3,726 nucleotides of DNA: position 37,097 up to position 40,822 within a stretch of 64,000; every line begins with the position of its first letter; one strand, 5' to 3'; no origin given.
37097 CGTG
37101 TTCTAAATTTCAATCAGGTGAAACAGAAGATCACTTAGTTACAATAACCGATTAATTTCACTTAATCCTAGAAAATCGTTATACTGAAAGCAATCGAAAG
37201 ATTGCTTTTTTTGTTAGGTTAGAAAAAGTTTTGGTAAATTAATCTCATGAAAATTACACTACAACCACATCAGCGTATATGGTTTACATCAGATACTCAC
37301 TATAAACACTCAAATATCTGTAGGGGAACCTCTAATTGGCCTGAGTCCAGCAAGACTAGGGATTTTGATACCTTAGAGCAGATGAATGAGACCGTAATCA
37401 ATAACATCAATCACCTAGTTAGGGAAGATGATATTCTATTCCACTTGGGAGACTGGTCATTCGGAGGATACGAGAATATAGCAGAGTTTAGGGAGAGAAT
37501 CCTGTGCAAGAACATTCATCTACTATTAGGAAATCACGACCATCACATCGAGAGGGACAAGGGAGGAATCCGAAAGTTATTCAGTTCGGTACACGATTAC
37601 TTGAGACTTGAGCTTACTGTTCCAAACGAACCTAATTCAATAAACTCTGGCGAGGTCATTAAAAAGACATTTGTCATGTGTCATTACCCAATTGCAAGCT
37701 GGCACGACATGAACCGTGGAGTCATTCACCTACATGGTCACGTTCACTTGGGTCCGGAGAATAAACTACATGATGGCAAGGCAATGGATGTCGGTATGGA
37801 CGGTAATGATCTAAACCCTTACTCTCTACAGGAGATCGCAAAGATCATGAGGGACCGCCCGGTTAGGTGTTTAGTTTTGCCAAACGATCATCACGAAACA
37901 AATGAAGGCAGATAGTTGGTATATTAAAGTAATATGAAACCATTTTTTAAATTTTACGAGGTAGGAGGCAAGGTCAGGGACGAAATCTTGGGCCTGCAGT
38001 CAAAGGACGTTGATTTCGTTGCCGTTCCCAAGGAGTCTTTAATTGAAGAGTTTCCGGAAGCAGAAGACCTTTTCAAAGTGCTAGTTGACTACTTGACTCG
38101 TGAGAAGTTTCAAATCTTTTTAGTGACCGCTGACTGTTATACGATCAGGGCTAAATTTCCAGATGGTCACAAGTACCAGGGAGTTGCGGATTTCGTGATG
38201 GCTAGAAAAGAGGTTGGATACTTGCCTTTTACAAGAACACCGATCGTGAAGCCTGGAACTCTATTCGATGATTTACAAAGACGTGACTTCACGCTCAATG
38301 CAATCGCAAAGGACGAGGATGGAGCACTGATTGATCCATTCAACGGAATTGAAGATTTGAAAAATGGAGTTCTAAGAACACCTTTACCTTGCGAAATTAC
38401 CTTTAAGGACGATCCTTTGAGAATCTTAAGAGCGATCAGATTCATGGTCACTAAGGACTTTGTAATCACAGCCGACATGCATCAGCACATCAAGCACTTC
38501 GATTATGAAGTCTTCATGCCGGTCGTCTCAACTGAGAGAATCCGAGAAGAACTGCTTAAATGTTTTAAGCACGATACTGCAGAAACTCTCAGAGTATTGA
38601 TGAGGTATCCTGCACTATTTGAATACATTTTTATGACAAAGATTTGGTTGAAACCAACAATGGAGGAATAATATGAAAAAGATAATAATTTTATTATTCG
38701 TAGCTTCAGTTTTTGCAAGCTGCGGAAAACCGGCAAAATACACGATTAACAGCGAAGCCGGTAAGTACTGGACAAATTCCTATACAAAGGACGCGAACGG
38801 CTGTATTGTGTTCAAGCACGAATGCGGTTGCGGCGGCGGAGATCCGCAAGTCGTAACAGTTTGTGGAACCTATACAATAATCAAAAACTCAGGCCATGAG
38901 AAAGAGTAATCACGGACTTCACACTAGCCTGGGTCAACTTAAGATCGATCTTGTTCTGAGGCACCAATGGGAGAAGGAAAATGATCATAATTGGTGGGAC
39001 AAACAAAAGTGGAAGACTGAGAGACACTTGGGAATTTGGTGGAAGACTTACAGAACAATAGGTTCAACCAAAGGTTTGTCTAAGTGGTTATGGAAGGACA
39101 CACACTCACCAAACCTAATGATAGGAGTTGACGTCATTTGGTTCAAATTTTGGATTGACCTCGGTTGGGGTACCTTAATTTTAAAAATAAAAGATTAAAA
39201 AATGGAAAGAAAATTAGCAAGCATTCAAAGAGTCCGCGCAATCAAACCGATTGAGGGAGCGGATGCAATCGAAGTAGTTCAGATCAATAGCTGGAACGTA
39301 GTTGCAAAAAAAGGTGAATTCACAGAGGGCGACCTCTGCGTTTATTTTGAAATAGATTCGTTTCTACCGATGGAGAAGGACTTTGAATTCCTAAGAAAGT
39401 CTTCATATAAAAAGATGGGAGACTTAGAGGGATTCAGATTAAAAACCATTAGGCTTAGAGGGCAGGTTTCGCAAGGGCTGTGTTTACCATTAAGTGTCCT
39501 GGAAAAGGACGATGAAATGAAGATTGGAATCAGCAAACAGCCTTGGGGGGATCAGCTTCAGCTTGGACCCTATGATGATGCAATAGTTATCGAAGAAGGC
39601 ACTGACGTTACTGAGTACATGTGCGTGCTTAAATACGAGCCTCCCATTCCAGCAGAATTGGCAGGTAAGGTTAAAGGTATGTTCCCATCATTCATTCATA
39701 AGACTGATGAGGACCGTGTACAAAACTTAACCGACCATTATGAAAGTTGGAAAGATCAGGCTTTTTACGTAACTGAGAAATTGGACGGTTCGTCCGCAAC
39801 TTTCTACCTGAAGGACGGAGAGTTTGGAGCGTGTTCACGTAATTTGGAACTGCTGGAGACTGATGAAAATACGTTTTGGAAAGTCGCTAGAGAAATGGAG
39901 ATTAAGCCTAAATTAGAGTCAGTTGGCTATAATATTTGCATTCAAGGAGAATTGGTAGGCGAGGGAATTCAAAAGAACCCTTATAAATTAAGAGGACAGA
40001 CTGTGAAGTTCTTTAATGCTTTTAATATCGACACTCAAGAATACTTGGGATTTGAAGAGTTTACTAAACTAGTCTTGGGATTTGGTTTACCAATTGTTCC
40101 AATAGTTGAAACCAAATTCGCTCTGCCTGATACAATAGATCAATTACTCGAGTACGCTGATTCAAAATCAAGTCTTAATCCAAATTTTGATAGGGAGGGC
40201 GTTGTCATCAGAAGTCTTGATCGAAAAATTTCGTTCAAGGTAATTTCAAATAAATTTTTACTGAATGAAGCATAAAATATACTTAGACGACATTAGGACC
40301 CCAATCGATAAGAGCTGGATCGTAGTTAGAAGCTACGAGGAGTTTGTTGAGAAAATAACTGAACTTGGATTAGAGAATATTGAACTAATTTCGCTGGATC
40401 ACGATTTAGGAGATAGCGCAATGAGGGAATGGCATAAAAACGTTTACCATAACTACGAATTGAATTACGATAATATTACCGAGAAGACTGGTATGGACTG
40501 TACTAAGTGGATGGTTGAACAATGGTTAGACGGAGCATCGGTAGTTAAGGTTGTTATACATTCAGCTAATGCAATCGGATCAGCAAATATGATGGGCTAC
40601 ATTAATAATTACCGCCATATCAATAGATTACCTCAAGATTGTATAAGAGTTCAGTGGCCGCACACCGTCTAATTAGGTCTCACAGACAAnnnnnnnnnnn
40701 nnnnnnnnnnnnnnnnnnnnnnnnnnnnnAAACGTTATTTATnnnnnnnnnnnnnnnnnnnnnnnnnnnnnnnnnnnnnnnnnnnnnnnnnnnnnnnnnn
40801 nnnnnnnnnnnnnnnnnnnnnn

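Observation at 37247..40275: tRNA-repair gene set part 2: metallophosphoesterase, minimal CCA-adding-type nucleotidyltransferase and a second RNA ligase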

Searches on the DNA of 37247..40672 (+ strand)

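Call 5: search_dna_similar(query=window:37247-40672:+, collection=phages, mode=near)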
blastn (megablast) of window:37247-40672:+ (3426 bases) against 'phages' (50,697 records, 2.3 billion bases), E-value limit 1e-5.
No match.

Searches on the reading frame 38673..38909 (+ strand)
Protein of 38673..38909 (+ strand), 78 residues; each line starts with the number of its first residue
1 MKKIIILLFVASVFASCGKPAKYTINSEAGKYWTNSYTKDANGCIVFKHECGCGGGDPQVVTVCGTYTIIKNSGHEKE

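Call 3: search_protein_families(library=pfam, proteins=[window:38673-38909:+], max_evalue=0.01)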
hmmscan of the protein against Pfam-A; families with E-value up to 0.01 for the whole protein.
window:38673-38909:+ (78 aa): 0 families

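Call 4: search_protein_families(library=phrogs, proteins=[window:38673-38909:+], max_evalue=0.001)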
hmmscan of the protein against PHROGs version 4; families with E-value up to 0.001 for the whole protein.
window:38673-38909:+ (78 aa): 0 families

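Call 27: search_protein_families(library=ncbifam, proteins=[window:38673-38909:+], max_evalue=0.001)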
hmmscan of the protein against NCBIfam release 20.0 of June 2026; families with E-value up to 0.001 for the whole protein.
window:38673-38909:+ (78 aa): 0 families

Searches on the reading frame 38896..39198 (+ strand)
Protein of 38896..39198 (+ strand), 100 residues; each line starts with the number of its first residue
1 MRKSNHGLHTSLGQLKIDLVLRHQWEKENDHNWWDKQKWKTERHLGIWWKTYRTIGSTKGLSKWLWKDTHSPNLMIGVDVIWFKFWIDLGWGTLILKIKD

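Call 3: search_protein_families(library=pfam, proteins=[window:38896-39198:+], max_evalue=0.01)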
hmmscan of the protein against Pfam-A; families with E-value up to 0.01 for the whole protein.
window:38896-39198:+ (100 aa): 0 families

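Call 4: search_protein_families(library=phrogs, proteins=[window:38896-39198:+], max_evalue=0.001)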
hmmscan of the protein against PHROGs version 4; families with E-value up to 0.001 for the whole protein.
window:38896-39198:+ (100 aa): 0 families

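Call 27: search_protein_families(library=ncbifam, proteins=[window:38896-39198:+], max_evalue=0.001)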
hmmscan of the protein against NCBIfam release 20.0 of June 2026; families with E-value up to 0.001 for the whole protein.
window:38896-39198:+ (100 aa): 0 families

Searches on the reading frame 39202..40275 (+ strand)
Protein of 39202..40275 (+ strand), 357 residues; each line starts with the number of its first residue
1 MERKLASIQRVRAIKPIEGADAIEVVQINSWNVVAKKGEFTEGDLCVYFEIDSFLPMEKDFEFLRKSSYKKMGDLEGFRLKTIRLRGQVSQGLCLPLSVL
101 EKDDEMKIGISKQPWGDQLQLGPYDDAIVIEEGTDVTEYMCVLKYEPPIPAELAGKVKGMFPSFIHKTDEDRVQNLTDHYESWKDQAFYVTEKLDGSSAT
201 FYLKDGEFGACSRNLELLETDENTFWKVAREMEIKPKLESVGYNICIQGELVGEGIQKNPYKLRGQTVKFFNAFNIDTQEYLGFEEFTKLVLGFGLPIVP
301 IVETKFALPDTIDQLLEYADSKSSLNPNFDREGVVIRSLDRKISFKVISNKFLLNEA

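Call 3: search_protein_families(library=pfam, proteins=[window:39202-40275:+], max_evalue=0.01)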
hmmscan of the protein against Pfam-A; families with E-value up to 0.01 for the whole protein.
window:39202-40275:+ (357 aa): 2 families
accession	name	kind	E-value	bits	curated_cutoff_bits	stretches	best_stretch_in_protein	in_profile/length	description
PF21189.3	PHA02142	-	9.5e-41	138.6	27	1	5-97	1-92/92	PHA02142 OB-fold domain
PF09414.15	RNA_ligase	-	6.6e-26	91.9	27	1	188-348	3-171/171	RNA ligase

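Call 4: search_protein_families(library=phrogs, proteins=[window:39202-40275:+], max_evalue=0.001)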
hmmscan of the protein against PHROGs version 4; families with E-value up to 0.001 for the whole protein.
window:39202-40275:+ (357 aa): 2 families
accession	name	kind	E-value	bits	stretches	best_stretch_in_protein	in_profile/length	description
phrog_968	-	DNA, RNA and nucleotide metabolism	2e-85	288.2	1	1-356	6-392/398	RNA ligase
phrog_548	-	DNA, RNA and nucleotide metabolism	1.5e-15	58.2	1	170-352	15-233/341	RNA ligase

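Call 8: search_dna_similar(query=window:39202-40275:+, collection=phages, mode=protein, max_rows=25)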
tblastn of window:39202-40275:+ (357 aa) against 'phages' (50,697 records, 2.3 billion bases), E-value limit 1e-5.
Records with a match: 401; places in all: 401; records where one place covers at least 80% of the query: 342.
Best place of each record, by identity: <60% 401.
By first word of the organism name: Pseudomonas 219; Staphylococcus 51; Aeromonas 44; Erwinia 10; Sinorhizobium 7; uncultured 5; Burkholderia 5; Ralstonia 5; Brevundimonas 5; Xanthomonas 4; and 23 more.
By host as written in the record: Pseudomonas aeruginosa 75; - 29; Pseudomonas aeruginosa PAO1 26; Staphylococcus aureus 16; Pseudomonas aeruginosa PAK 14; Aeromonas salmonicida 13; Aeromonas hydrophila BIOTECH 10089 11; Pseudomonas sp. 9; and 118 more.
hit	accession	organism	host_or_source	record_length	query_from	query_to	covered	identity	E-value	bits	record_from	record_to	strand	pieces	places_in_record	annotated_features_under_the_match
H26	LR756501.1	uncultured phage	metagenomic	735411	3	354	99%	45.9%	3e-92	307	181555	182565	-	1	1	record has no annotation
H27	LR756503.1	uncultured phage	metagenomic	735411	3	354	99%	45.9%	3e-92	307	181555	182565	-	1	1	record has no annotation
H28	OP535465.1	Synechococcus phage S-CREM1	Synechococcus sp. CB0101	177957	3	356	99%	44.6%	8e-81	274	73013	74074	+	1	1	RNA ligase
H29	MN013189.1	Microcystis phage Mic1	Cyanobacteria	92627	1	356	100%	42.8%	7e-82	277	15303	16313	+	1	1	RNA ligase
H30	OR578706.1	Microcoleus phage My-WqHQDG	river water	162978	3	356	99%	40.8%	6e-68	237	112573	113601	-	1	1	RNA ligase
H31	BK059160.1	Altiarchaeum virus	-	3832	1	354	99%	40.6%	1e-74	255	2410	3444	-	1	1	RNA ligase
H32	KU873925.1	Pseudomonas phage pf16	Pseudomonas putida PpG1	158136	2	357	100%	39.3%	1e-62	222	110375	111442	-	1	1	hypothetical protein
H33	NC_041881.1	Pseudomonas phage pf16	Pseudomonas putida PpG1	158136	2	357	100%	39.3%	1e-62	222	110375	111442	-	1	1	RNA ligase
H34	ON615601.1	Synechococcus phage BUCT-ZZ01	Synechococcus elongatus PCC 7942 = ...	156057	2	356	99%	39.4%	3e-69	241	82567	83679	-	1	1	hypothetical protein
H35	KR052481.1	Sinorhizobium phage phiM19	Sinorhizobium meliloti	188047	1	356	100%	39.1%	3e-68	238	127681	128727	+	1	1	2'-5' RNA ligase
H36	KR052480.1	Sinorhizobium phage phiM7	Sinorhizobium meliloti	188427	1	356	100%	39.1%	3e-68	238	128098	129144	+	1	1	RNA ligase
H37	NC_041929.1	Sinorhizobium phage phiM7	Sinorhizobium meliloti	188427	1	356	100%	39.1%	3e-68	238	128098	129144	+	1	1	RNA ligase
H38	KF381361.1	Sinorhizobium phage phiM12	Sinorhizobium meliloti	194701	1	356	100%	39.1%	3e-68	238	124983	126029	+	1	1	putative RNA ligase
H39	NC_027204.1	Sinorhizobium phage phiM12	Sinorhizobium meliloti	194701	1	356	100%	39.1%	3e-68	238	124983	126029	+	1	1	RNA ligase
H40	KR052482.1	Sinorhizobium phage phiN3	Sinorhizobium meliloti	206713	1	356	100%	39.1%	3e-68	238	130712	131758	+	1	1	RNA ligase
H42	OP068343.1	Microbacterium phage Cece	Microbacterium radiodurans NRRL B-24799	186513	2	356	99%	38.3%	2e-63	224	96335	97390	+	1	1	153: RNA ligase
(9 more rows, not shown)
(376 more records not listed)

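Call 9: search_solved_structures(query=window:39202-40275:+, max_evalue=0.01, show_alignments=2)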
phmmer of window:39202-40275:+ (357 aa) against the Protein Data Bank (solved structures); distinct sequences matched with E-value up to 0.01: 9.
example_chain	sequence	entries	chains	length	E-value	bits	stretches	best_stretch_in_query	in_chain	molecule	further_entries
5cot_A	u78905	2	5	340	1.1e-73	251.6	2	131-353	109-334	Naegleria gruberi RNA ligase | RNA ligase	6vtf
6vt8_A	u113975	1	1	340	7.5e-73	248.9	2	131-353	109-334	RNA Ligase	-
6vt9_A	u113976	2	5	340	7.5e-73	248.9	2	131-353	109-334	RNA ligase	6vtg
6vt3_A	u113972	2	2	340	7.5e-73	248.9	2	131-353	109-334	RNA Ligase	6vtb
6vt0_A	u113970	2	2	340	7.6e-73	248.9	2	131-353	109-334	RNA Ligase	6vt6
5cou_A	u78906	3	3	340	7.6e-73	248.8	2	131-353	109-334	Naegleria gruberi RNA ligase | RNA ligase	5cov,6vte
6vt4_A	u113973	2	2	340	7.7e-73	248.8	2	131-353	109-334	RNA Ligase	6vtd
6vt1_A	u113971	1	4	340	1.4e-72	247.9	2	131-353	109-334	RNA Ligase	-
6vt5_A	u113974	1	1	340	2.8e-72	247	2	131-353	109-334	RNA Ligase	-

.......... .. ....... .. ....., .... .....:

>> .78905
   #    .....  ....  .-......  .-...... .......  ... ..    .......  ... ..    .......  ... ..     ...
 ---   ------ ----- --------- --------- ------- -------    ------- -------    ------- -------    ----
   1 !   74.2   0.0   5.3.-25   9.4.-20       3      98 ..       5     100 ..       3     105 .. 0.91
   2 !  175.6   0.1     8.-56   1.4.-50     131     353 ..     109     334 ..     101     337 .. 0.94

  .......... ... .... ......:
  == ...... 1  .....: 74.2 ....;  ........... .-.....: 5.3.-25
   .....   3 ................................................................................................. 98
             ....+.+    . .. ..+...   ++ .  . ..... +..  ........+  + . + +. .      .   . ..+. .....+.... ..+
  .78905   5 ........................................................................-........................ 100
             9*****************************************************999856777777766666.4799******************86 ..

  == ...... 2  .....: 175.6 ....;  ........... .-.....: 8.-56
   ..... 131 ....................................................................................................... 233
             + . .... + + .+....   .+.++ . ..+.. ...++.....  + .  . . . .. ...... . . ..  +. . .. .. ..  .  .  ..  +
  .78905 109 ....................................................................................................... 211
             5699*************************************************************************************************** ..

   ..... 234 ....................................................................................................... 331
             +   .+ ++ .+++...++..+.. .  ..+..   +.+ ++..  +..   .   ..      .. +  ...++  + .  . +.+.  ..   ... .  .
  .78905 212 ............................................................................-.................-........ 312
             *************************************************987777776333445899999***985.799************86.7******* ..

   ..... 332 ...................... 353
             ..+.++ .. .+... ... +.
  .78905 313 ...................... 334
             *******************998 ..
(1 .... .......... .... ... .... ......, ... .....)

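Call 17: get_annotated_region(hit=H42, flank=5000)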
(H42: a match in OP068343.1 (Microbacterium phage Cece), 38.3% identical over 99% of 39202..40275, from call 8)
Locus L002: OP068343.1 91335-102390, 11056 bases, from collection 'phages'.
description: Microbacterium phage Cece, complete genome.
organism: Microbacterium phage Cece (NCBI taxid 2972516)
taxonomy: Viruses; Duplodnaviria; Heunggongvirae; Uroviricota; Caudoviricetes
host: Microbacterium radiodurans NRRL B-24799; source: soil; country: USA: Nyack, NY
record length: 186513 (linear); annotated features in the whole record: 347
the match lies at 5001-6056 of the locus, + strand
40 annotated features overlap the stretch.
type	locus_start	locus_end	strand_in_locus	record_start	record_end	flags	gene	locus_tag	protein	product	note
tRNA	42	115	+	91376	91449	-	128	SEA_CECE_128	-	tRNA-Gly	tRNA-Gly(tcc)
tRNA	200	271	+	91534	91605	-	129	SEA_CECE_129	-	tRNA-Gly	tRNA-Gly(gcc)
tRNA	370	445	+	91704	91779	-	130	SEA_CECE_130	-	tRNA-Gly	tRNA-Gly(gcc)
tRNA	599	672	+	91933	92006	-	131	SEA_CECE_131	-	tRNA-Thr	tRNA-Thr(tgt)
tRNA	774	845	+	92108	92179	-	132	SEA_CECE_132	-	tRNA-Thr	tRNA-Thr(cgt)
tRNA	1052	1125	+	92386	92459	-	133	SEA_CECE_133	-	tRNA-Thr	tRNA-Thr(ggt)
tRNA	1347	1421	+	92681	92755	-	134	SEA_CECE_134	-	tRNA-Val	tRNA-Val(gac)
CDS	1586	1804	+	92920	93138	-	135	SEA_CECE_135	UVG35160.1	hypothetical protein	-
tRNA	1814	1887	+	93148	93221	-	136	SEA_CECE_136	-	tRNA-Val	tRNA-Val(tac)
CDS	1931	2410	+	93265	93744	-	137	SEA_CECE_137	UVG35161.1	HNH endonuclease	-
tRNA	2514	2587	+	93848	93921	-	138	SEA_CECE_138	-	tRNA-Asn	tRNA-Asn(gtt)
CDS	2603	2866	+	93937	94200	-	139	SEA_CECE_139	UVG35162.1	hypothetical protein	-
tRNA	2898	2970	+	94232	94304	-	140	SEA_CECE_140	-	tRNA-Asn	tRNA-Asn(gtt)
tRNA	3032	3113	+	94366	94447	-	141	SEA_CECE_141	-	tRNA-Trp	tRNA-Trp(cca)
tRNA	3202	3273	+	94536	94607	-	142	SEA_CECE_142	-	tRNA-Trp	tRNA-Trp(cca)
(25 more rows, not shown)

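Call 27: search_protein_families(library=ncbifam, proteins=[window:39202-40275:+], max_evalue=0.001)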
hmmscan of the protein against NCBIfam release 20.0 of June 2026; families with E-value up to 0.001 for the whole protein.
window:39202-40275:+ (357 aa): 1 family
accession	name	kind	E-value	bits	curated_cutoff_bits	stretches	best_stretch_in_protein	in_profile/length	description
TIGR02306.1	RNA_lig_DRB0094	equivalog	5.7e-59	199.7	151.15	2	130-354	106-340/341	RNA ligase (ATP)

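Call 37: find_related_loci(query=window:39202-40275:+, collection=viral_contigs, flank=10000)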
Query window:39202-40275:+ (357 aa) in viral_contigs; peptide patterns used: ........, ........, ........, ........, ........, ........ (x = any residue, [..] = any of these).
125 stretches matched a pattern; 99 encode a relative of the query (tblastn E <= 1e-3); the best 80 are kept; 80 distinct loci.
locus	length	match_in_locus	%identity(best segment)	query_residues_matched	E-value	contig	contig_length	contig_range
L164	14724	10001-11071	98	1-357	0e+0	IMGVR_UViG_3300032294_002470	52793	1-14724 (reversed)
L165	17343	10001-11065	94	1-355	0e+0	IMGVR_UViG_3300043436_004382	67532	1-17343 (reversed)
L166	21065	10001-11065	94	1-355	0e+0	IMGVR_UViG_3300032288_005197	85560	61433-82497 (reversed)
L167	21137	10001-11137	63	1-356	7e-158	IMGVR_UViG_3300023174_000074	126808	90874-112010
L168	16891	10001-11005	64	1-356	3e-148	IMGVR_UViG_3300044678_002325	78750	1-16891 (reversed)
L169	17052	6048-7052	64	1-356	4e-148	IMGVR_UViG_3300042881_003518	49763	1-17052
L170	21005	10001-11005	64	1-356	1e-147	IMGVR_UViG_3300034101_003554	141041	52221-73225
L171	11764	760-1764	64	1-356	9e-147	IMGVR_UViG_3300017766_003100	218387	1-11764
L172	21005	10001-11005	64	1-356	9e-147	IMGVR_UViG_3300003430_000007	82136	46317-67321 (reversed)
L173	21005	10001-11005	64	1-356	9e-147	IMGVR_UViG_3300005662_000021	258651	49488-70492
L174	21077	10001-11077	72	3-356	4e-174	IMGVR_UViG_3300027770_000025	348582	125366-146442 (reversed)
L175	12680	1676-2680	63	1-356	3e-145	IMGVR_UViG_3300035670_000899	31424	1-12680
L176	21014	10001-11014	62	3-356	2e-143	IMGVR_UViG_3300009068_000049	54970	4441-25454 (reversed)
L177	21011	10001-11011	63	3-356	6e-146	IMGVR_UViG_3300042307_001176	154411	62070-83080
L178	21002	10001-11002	63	1-356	2e-143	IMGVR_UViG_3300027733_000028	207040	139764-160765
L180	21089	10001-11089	63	1-356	5e-143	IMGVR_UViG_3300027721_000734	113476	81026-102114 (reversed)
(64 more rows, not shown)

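Call 41: search_protein_families(library=pfam, proteins=[L180:6794-7264:+, L180:7307-7969:+, L180:7971-8474:+, L180:8464-8745:+, L180:8747-9163:+, L180:9196-9618:+, L180:9618-10001:+, L180:11099-11428:+, L180:11430-12455:+, L180:12532-13137:+], max_evalue=0.001)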
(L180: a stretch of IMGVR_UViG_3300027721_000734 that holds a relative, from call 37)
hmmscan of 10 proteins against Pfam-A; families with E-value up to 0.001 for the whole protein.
L180:6794-7264:+ (156 aa): 1 family
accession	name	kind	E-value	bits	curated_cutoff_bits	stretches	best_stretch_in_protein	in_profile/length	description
PF20274.4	cREC_REC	-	2.9e-19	70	27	1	10-136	2-87/88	Cyclic-phosphate processing Receiver domain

L180:7307-7969:+ (220 aa): 1 family
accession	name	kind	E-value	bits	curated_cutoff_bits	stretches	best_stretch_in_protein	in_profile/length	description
PF00149.33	Metallophos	-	2.2e-07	32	21.5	1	9-198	2-132/191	Calcineurin-like phosphoesterase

L180:7971-8474:+ (167 aa): 0 families

L180:8464-8745:+ (93 aa): 0 families

L180:8747-9163:+ (138 aa): 1 family
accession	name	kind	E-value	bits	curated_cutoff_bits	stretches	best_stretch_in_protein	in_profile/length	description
PF13671.12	AAA_33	-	8.4e-09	36.3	27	1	4-111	1-105/143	AAA domain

L180:9196-9618:+ (140 aa): 0 families

L180:9618-10001:+ (127 aa): 0 families

L180:11099-11428:+ (109 aa): 0 families

L180:11430-12455:+ (341 aa): 2 families
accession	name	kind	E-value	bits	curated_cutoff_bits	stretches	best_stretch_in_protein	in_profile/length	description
PF09511.15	RNA_lig_T4_1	-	2.9e-20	73.5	28.3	1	46-215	2-222/227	RNA ligase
PF09414.15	RNA_ligase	-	2.2e-05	25.1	27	1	78-215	2-170/171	RNA ligase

L180:12532-13137:+ (201 aa): 0 families
